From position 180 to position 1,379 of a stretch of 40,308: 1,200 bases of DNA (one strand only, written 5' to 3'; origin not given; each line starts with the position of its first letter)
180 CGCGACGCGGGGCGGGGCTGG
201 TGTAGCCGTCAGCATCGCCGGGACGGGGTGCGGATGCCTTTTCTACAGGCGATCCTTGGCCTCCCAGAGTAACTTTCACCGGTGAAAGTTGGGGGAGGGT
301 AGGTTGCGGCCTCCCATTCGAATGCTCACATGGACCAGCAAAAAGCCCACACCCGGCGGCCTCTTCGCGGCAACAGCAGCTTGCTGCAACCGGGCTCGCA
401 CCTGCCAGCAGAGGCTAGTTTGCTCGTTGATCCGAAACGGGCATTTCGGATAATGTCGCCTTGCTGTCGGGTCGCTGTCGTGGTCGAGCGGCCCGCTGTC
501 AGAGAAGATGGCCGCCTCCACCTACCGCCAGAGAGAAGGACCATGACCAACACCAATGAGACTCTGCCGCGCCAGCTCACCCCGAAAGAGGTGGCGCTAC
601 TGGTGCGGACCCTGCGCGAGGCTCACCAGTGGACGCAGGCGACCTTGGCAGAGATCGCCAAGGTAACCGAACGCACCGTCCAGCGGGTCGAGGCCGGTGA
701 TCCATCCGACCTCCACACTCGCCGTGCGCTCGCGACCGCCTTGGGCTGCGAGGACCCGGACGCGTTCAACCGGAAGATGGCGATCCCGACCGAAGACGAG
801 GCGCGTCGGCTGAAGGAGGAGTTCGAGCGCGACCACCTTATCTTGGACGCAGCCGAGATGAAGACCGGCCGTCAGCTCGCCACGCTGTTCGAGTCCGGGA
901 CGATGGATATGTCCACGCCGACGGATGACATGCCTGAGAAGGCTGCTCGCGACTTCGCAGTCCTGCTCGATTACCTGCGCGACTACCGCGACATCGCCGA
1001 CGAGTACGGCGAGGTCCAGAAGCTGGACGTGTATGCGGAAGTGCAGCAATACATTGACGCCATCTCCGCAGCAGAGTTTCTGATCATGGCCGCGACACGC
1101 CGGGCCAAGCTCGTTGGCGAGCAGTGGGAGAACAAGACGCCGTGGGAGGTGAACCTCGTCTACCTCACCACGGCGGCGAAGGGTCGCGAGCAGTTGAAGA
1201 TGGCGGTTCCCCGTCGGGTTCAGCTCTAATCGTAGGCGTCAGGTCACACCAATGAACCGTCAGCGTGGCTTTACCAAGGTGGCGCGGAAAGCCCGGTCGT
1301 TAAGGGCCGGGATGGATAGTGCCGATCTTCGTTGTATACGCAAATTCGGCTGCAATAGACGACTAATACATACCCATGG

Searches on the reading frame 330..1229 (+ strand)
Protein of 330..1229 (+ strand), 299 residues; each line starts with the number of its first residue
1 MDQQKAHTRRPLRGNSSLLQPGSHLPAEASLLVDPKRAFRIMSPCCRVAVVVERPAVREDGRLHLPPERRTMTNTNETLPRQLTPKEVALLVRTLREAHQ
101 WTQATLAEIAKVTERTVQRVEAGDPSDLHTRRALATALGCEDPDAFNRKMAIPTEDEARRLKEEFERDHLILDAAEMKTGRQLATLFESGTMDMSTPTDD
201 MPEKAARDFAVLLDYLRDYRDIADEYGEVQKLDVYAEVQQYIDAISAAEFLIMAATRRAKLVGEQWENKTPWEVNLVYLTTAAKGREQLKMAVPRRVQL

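Call 8: search_protein_families(library=pfam, proteins=[window:330-1229:+], max_evalue=0.01)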
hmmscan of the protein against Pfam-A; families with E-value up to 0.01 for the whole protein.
window:330-1229:+ (299 aa): 3 families
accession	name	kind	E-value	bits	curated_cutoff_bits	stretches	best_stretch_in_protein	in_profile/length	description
PF13560.12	HTH_31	-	1.8e-07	31.8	27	1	89-143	3-59/64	Helix-turn-helix domain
PF01381.28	HTH_3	-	1.4e-05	25.5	23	1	92-141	1-51/55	Helix-turn-helix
PF13413.12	HTH_25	-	0.0015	18.7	24.6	1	93-130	3-40/62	Helix-turn-helix domain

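Call 23: search_protein_families(library=ncbifam, proteins=[window:330-1229:+], max_evalue=0.01)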
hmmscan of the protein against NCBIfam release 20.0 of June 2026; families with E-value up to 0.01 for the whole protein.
window:330-1229:+ (299 aa): 4 families
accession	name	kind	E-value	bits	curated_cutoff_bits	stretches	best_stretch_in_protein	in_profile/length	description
TIGR03070.1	couple_hipB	subfamily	2.2e-09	37.1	71.65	1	87-126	2-41/58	type II toxin-antitoxin system Y4mF family antitoxin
TIGR03830.1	CxxCG_CxxCG_HTH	subfamily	0.0019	18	61.8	1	72-125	54-103/127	type II TA system antitoxin MqsA family protein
TIGR00270.2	TIGR00270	equivalog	0.0031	17.3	110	1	87-124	75-112/159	multiprotein bridging factor aMBF1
NF041951.1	phage_RstR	subfamily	0.007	16.6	80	0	93-125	8-40/108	RstR family transcriptional repressor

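Call 34: find_encoding_contigs(protein=window:330-1229:+, flank=10000, max_places=10)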
Protein window:330-1229:+ (299 aa): no gene with exactly this product is on record in the collection.
